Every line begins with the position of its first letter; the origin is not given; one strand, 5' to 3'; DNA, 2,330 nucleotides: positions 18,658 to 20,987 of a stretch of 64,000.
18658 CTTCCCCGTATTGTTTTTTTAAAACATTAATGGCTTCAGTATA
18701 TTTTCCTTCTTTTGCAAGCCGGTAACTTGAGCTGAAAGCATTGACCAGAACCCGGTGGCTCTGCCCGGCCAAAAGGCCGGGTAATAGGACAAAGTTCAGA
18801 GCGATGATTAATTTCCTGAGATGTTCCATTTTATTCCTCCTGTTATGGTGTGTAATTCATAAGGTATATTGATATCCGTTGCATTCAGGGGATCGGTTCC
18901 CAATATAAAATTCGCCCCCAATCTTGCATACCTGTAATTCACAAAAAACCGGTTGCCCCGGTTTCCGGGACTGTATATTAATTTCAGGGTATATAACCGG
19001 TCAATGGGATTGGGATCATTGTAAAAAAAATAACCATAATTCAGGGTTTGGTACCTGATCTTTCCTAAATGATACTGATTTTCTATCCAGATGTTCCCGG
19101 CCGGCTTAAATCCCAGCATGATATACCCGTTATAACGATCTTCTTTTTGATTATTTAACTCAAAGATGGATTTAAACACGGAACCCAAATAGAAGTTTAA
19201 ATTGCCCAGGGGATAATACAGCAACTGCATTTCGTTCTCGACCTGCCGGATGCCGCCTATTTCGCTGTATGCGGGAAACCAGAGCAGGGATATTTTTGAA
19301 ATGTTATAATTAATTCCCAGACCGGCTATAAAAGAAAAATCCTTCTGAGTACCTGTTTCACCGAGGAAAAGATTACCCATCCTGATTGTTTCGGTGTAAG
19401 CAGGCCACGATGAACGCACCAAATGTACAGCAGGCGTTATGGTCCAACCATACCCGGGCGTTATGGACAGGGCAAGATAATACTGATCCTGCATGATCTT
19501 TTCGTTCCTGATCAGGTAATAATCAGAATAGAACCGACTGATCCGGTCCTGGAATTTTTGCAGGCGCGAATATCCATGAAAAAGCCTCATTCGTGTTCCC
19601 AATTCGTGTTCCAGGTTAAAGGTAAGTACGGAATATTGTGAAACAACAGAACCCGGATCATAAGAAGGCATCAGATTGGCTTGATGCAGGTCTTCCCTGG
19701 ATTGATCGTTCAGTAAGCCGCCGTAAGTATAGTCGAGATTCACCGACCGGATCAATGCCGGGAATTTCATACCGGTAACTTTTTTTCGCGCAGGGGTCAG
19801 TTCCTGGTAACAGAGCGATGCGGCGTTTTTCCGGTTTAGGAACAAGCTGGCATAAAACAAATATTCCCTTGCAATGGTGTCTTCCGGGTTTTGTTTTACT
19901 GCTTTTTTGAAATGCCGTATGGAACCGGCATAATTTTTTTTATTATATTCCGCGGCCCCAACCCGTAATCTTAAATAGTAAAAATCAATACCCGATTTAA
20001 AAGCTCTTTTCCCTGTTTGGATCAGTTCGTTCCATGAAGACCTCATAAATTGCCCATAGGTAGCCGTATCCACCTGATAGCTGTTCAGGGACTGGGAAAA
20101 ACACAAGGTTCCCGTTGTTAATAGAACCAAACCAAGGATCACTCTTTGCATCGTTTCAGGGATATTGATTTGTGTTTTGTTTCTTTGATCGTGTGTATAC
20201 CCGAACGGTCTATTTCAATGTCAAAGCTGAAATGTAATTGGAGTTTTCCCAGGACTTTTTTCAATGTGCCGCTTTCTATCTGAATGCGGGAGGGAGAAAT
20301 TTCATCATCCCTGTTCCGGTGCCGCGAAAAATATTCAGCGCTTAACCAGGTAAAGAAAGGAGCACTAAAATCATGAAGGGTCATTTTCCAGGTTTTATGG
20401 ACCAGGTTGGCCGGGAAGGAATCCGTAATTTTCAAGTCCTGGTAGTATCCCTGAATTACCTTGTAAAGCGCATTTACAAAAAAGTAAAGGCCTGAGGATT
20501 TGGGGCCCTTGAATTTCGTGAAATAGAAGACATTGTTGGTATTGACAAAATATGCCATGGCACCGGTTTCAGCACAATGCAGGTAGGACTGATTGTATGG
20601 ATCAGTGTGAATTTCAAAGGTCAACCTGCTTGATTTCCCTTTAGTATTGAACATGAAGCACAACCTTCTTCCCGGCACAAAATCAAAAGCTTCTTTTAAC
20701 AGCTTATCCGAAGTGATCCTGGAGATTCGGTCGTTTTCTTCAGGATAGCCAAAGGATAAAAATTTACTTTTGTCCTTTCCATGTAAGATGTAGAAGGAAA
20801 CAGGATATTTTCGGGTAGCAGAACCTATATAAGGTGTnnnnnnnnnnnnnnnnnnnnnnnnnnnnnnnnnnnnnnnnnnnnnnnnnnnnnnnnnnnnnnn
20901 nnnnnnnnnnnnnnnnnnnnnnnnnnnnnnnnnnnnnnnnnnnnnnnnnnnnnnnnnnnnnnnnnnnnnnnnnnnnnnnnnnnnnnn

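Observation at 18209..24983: Six-gene translationally coupled operon (PqqD-like / ATP-grasp / PLP decarboxylase / UT-M23 fusion / secreted beta-rich protein / TPR protein) with no pathway I can name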

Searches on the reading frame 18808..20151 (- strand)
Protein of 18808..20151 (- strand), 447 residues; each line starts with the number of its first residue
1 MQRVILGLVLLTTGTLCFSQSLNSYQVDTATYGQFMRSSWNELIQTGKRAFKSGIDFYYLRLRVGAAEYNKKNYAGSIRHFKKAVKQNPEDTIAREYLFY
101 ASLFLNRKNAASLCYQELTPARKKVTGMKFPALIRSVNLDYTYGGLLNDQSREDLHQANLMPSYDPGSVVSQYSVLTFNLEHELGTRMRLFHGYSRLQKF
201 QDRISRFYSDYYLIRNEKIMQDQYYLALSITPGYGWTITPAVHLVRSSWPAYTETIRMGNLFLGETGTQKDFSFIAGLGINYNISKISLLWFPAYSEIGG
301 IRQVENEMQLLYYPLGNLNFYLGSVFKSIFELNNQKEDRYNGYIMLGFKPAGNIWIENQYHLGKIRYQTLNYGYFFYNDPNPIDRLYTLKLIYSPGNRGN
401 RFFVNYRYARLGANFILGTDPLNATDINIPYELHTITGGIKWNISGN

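Call 3: search_protein_families(library=pfam, proteins=[window:18808-20151:-], max_evalue=0.01)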
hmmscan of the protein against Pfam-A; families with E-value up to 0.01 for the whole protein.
window:18808-20151:- (447 aa): 2 families
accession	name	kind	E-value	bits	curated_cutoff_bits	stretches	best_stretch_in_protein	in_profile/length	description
PF07719.23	TPR_2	-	0.0028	18.1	27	1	63-91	6-34/34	Tetratricopeptide repeat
PF00515.34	TPR_1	-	0.0044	17.2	27.8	0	64-91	7-34/34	Tetratricopeptide repeat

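Call 4: search_protein_families(library=ncbifam, proteins=[window:18808-20151:-], max_evalue=0.01)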
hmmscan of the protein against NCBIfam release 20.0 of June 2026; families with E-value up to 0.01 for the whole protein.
window:18808-20151:- (447 aa): 1 family
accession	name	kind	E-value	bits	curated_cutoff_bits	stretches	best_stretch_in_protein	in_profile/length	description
TIGR02917.1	PEP_TPR_lipo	equivalog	0.002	16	312.2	1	44-112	281-349/899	XrtA/PEP-CTERM system TPR-repeat protein PrsT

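Call 48: search_solved_structures(query=A6, max_evalue=1)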
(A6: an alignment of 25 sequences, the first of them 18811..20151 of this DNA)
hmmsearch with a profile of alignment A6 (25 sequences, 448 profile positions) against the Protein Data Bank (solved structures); distinct sequences matched with E-value up to 1: 47.
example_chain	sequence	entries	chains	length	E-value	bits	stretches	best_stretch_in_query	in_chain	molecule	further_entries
9qhb_A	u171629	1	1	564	5.2e-40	140.9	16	66-92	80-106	Engineered tetratricopeptide repeat protein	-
9qhc_A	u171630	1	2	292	1.8e-22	83.1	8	66-96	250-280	Engineered tetratricopeptide repeat protein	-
8bu0_A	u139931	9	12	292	3.2e-21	79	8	66-94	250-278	Consensus tetratricopeptide repeat protein | Crystal structure of an 8-repeat consensus TPR superhelix with Zinc. | Monomer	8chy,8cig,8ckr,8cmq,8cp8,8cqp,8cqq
2fo7_A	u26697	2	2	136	3e-12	49.4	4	66-92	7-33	SYNTHETIC CONSENSUS TPR PROTEIN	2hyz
8ch0_A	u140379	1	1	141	3.8e-12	49.1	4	66-92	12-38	Consensus tetratricopeptide repeat protein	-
3kd7_A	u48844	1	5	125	4.6e-11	45.5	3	66-95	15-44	CTPR390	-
1na0_A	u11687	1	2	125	5.7e-10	41.9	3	66-98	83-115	designed protein CTPR3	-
2wqh_A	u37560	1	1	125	3.5e-07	32.7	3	66-98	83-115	CTPR3Y3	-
6vfh_A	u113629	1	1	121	4e-07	32.5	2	66-97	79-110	T33_dn10A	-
1na3_A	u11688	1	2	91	4.9e-07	32.2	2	66-98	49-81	designed protein CTPR2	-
6vfj_B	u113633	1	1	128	5.6e-07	32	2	66-99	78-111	I53_dn5B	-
2avp_A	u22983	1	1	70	7.3e-07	31.6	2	66-92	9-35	synthetic consensus TPR protein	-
6vfi_B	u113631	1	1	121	7.3e-07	31.6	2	66-94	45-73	O43_dn18B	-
6v8e_A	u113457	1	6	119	8e-07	31.5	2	66-98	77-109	Designed protein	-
8ur5_A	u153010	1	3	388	5.8e-05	25.4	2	66-94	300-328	Trimer head HA,Hemagglutinin HA1 chain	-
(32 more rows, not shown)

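Call 64: find_homologous_proteins(query=window:18808-20151:-, max_evalue=1e-10)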
Query window:18808-20151:- (447 aa): 31 proteins with E <= 1e-10 among 4694 candidates.
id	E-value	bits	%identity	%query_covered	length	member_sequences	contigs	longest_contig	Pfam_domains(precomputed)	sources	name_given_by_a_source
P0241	0.0e+0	1026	100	100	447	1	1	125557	-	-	-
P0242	2.5e-46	177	32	93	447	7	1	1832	-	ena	-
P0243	4.3e-46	176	32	93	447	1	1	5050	-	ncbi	-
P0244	2.2e-43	167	32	93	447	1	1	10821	-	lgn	-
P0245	2.0e-37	147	27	99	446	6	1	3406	-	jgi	jgi:hypothetical protein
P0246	3.0e-36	144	29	94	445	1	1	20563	-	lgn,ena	-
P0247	1.5e-35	141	27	99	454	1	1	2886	PF14519.12,PF00515.35,PF07719.24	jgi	jgi:hypothetical protein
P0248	6.1e-34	136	30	97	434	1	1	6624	PF14559.13,PF07719.24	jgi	jgi:hypothetical protein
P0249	1.3e-33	135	32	56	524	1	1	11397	-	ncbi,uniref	ncbi:tetratricopeptide repeat protein [Ancylomarina sp.]|uniref:tetratricopeptide repeat protein n=1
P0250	1.3e-33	135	29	98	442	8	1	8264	PF00515.35,PF07719.24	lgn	-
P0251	1.3e-32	132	27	96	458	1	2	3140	PF00515.35,PF07719.24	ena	-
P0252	4.6e-32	130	30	98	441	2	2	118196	-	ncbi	-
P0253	6.7e-32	129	29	100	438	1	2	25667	PF00515.35,PF07719.24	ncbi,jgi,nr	ncbi:MAG: tetratricopeptide repeat protein [Chlorobi bacterium]|nr:tetratricopeptide repeat protein 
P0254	2.9e-30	124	29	93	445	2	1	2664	-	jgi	jgi:hypothetical protein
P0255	7.4e-30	122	29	96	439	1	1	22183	-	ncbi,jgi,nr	ncbi:MAG: hypothetical protein GXO80_11480 [Chlorobi bacterium]|nr:hypothetical protein [Chlorobiota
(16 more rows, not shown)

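Call 67: search_protein_families(library=padloc, proteins=[window:18808-20151:-], max_evalue=0.001)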
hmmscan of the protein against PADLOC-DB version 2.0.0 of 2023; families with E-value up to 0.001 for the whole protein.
window:18808-20151:- (447 aa): 0 families

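Call 72: predict_structure(alignment_id=A8)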
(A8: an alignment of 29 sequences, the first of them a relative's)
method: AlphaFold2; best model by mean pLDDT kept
length: 447 residues; sequences in the alignment: 29
mean_pLDDT: 83.6   pTM: 0.78
mean pLDDT of the five models: 83.6, 81.4, 81.3, 81.1, 80.0
residues with pLDDT >= 90: 230; 70-90: 125; 50-70: 75; < 50: 17
segments of 3 or more residues with pLDDT < 50: 159-168, 417-419
pLDDT, mean of each block of 10 residues (from residue 1): 82 59 90 98 97 95 98 96 95 93 90 90 81 87 76 59 45 88 90 90 64 75 92 93 89 69 77 92 94 88 92 94 94 77 94 93 81 57 87 83 92 60 60 90 74
secondary structure, 60 per line:
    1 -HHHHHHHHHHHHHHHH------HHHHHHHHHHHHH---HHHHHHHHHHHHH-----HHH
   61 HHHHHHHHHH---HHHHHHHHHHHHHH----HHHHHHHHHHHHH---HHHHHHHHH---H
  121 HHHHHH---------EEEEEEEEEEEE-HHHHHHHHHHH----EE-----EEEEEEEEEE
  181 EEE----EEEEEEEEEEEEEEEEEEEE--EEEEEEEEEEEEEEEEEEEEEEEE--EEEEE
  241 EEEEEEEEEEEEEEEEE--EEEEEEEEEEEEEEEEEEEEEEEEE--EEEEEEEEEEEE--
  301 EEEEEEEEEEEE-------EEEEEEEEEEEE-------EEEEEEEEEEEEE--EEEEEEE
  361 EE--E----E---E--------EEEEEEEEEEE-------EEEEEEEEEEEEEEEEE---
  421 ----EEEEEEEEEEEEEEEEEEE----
elements in order: H2-17 H24-36 H40-52 H58-70 H74-87 H92-104 H108-116 H120-126 E136-147 H149-159 E171-183 E188-207 E210-233 E236-257 E260-284 E287-298 E301-312 E320-331 E339-351 E354-362 E383-393 E401-417 E425-443

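Call 75: fold_search(model_id=the predicted structure, library=pdb)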
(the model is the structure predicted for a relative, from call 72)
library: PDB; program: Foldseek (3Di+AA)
matches with E <= 10: 1496; with E <= 0.001: 300
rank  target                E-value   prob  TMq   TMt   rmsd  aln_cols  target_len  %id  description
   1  3dwo                  9.2e-08  1.00  0.42  0.42  10.1       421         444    9  Crystal structure of a Pseudomonas aeruginosa FadL homologue (released 2008-12-16)
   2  3bs0_A                9.7e-08  1.00  0.42  0.45  10.2       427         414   10  Crystal structure of the P. putida toluene transporter TodX (released 2008-06-10)
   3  6z37                  1.0e-07  1.00  0.42  0.45   9.6       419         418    9  TodX monoaromatic hydrocarbon channel deltaS2 mutant (released 2020-11-04)
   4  2x9k                  2.0e-07  1.00  0.43  0.65   8.1       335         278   10  Structure of a E.coli porin (released 2011-01-26)
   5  2fgq                  2.0e-07  1.00  0.30  0.37  14.4       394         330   11  High resolution X-ray structure of Omp32 in complex with malate (released 2006-01-31)
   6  2r8a_A                2.2e-07  1.00  0.46  0.56   7.1       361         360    8  Crystal structure of the long-chain fatty acid transporter FadL mutant delta N8 (released 2008-09-23)
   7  9b8a                  2.2e-07  1.00  0.38  0.32  14.8       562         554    9  Cryo-EM structure of E. coli cellulose synthase subunit C (released 2025-02-19)
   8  2wvp                  2.6e-07  1.00  0.42  0.68   7.6       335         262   10  Synthetically modified OmpG (released 2010-07-14)
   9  3kvn_X                3.4e-07  1.00  0.34  0.25  21.2       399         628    9  Crystal structure of the full-length autotransporter EstA from Pseudomonas aeruginosa (released 2010-01-26)
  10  9h80_M                3.6e-07  1.00  0.35  0.39  16.6       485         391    9  Structure of the outer membrane exopolysaccharide transporter PelBC (released 2025-06-11)
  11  1i78_A                4.0e-07  1.00  0.22  0.30  20.2       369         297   10  CRYSTAL STRUCTURE OF OUTER MEMBRANE PROTEASE OMPT FROM ESCHERICHIA COLI (released 2001-10-03)
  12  3brz                  5.2e-07  1.00  0.40  0.44  11.3       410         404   10  Crystal structure of the Pseudomonas putida toluene transporter TodX (released 2008-06-10)
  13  3kvn_A                5.5e-07  1.00  0.34  0.26  22.5       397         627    9  Crystal structure of the full-length autotransporter EstA from Pseudomonas aeruginosa (released 2010-01-26)
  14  2xe2_A                5.8e-07  1.00  0.27  0.33  13.9       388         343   11  Molecular insights into clinically isolated OmpC20 mutants and their role in multi-drug resistance (released 2010-05-19)
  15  6rd3_B                5.8e-07  1.00  0.28  0.34  14.0       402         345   10  Crystal structure of the wild type OmpK36 from Klebsiella pneumonia (released 2019-09-11)
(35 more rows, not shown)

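Call 80: find_encoding_contigs(protein=P0249, flank=9000, max_places=2)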
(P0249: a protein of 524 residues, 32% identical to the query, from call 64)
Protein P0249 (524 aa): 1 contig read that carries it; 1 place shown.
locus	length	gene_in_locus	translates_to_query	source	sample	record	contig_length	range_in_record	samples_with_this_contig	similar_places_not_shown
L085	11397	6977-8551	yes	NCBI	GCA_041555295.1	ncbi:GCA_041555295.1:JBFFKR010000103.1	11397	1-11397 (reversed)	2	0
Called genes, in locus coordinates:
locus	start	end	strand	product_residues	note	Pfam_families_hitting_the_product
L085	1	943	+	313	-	?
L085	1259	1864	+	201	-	PF00165:HTH_AraC (faint), PF12833:HTH_18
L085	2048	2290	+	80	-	PF05402:PqqD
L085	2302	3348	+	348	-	PF02655:ATP-grasp_3 (weak), PF15632:ATPgrasp_Ter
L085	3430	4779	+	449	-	PF00278:Orn_DAP_Arg_deC, PF02784:Orn_Arg_deC_N, PF01168:Ala_racemase_N (weak)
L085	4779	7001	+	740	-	PF03253:UT, PF01551:Peptidase_M23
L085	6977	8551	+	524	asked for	-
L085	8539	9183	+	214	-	PF13424:TPR_12 (faint), PF07719:TPR_2 (faint), PF00515:TPR_1 (faint), PF13174:TPR_6 (faint), PF13181:TPR_8 (faint), PF13414:TPR_11 (faint), PF13428:TPR_14 (faint), PF13432:TPR_16 (faint), +3 more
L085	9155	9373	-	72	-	PF00282:Pyridoxal_deC (weak)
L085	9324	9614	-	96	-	-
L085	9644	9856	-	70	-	-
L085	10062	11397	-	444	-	PF11840:DUF3360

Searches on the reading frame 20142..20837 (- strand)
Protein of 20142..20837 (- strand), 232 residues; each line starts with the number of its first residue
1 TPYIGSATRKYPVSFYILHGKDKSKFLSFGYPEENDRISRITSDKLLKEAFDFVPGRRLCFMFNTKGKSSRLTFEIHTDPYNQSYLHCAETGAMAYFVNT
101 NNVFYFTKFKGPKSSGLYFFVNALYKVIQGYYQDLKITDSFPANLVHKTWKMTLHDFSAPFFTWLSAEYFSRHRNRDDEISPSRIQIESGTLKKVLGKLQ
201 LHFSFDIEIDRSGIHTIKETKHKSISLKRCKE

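Call 49: search_solved_structures(query=A5, max_evalue=1)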
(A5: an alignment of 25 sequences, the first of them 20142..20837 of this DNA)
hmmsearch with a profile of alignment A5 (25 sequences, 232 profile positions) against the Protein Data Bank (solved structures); distinct sequences matched with E-value up to 1: 1.
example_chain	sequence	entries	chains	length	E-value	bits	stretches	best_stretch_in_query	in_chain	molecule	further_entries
4qqs_A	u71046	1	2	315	0.12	15.1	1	142-191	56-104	Glycoside hydrolase family 43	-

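Call 76: search_protein_families(library=pfam, alignment_id=A5, max_evalue=1)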
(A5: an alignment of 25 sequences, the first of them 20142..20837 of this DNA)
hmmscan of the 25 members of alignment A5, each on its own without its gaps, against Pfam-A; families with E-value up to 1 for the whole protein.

A. member 1, window:20142-20837:- (232 aa): 3 families
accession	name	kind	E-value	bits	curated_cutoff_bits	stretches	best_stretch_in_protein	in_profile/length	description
PF06517.16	Orthopox_A43R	-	0.026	14.8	27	1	95-231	16-144/195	Orthopoxvirus A43R protein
PF19156.5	DUF5838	-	0.056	13.3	28.8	1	99-140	225-265/289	Family of unknown function (DUF5838)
PF08225.16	Antimicrobial19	-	0.3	11.2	19.4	0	121-130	2-11/23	Pseudin antimicrobial peptide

B. families by the number of members that match (of 25 scanned): 11 families
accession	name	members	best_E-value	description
PF25404.1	PH_29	1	0.0072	PH-like domain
PF22515.2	DUF6996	1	0.011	Domain of unknown function (DUF6996)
PF22415.1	PSV_ORF131-like_dom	1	0.023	PSV_Hypothetical protein ORF131-like domain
PF06517.16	Orthopox_A43R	1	0.026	Orthopoxvirus A43R protein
PF19156.5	DUF5838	1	0.056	Family of unknown function (DUF5838)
PF24962.1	DUF7767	1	0.11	Domain of unknown function (DUF7767)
PF05972.16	APC_15aa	1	0.12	APC 15 residue motif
PF16850.11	Inhibitor_I66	1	0.21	Peptidase inhibitor I66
PF25383.1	PH_alsin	1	0.25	Alsin PH-like domain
PF08225.16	Antimicrobial19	1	0.3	Pseudin antimicrobial peptide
PF15970.11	HicB-like_2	1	0.33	HicB_like antitoxin of bacterial toxin-antitoxin system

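Call 84: search_protein_representatives(protein=window:20142-20837:-)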
Query: 232 residues. Proteins with E-value up to 0.001 (for the whole library): 288; up to 1e-10: 201; up to 1e-30: 29. The best 150 are listed.
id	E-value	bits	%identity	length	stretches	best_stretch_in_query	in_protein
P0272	7.7e-41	156.6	41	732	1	1-226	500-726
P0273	2.3e-37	145.3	36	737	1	1-214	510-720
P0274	3.2e-36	141.5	37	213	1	22-219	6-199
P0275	4.0e-36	141.2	35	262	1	1-215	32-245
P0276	5.5e-36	140.7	38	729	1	2-209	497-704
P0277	1.7e-35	139.1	35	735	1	1-224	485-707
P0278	1.8e-35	139.0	36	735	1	1-203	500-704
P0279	2.0e-35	138.9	40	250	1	1-201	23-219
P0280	2.3e-35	138.7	41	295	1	4-198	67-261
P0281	8.6e-35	136.8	37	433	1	1-227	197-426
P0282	1.1e-34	136.5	39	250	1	1-217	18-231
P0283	2.9e-34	135.1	36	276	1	1-207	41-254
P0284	4.6e-34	134.5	36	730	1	3-213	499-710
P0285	4.7e-34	134.4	37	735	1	2-197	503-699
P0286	5.3e-34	134.3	36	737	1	2-226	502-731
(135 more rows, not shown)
